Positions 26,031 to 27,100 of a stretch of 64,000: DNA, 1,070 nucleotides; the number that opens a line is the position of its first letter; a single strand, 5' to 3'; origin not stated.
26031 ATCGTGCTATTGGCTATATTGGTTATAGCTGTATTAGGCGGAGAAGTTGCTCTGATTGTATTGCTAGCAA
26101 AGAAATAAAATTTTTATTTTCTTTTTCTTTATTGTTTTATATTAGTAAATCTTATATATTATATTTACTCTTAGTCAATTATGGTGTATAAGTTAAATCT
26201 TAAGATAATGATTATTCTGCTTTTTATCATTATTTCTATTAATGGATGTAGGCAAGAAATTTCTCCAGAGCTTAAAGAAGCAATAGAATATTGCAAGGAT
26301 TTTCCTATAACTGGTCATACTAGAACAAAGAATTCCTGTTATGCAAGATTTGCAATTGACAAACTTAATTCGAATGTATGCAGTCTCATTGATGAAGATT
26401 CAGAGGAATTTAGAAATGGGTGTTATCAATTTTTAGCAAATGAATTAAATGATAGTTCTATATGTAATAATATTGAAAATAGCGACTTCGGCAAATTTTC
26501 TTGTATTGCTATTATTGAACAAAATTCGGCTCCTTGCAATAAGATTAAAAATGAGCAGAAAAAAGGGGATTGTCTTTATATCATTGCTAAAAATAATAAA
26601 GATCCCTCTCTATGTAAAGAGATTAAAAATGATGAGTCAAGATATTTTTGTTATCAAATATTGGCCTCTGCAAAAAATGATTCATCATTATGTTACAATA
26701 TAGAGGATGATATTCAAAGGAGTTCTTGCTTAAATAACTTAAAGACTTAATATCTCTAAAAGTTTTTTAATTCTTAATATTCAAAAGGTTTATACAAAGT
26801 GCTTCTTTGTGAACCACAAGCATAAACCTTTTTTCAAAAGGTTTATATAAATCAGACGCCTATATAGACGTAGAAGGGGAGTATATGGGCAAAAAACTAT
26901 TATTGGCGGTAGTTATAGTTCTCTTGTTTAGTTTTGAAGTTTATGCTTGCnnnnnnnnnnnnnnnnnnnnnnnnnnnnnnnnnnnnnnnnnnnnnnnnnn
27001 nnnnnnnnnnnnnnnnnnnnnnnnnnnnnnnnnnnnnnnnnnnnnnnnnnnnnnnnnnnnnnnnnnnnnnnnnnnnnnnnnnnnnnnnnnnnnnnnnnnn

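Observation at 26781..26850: About 70-bp palindromic double-promoter module duplicated at two distant loci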

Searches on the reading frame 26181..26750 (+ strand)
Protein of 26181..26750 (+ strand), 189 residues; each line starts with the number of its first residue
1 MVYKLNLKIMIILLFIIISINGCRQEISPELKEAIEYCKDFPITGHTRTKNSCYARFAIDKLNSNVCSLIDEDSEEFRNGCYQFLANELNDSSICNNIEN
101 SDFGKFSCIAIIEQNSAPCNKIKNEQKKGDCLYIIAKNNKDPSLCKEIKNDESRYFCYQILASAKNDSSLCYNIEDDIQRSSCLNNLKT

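Call 12: search_protein_families(library=pfam, proteins=[window:26181-26750:+])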
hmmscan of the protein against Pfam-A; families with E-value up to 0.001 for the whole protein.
window:26181-26750:+ (189 aa): 0 families

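Call 55: find_encoding_contigs(protein=window:26181-26750:+, flank=3000, max_places=4)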
Protein window:26181-26750:+ (189 aa): 2 contigs read that carry it; 1 place shown.
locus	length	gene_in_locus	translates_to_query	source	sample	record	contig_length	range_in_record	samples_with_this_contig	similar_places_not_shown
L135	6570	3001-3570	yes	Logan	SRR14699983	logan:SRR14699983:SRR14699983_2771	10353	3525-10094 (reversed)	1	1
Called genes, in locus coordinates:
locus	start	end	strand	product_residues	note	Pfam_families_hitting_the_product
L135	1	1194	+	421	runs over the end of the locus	PF02788:RuBisCO_large_N, PF00016:RuBisCO_large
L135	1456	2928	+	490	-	-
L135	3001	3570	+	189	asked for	-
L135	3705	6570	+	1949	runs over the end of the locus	PF11617:Cu-binding_MopE (faint), PF24684:Vgb_lyase, PF07705:CARDB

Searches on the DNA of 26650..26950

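Call 46: search_rna_families(source=window, start=26650, end=26950, threshold=evalue, max_evalue=1)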
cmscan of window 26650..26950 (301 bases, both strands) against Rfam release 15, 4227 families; matches with E-value up to 1: 2.
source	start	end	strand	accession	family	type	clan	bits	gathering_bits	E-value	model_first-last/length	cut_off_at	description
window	26763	26899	+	RF01579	RUF2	Gene; sRNA;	-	22.4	90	0.36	1-154/154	no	Plasmodium RNA of unknown function RUF2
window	26818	26851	-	RF04347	Plastid-ccsA-ndhD-2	Cis-reg;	-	18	51.5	0.52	1-53/53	no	Plastid-ccsA-ndhD-2 3UTR RNA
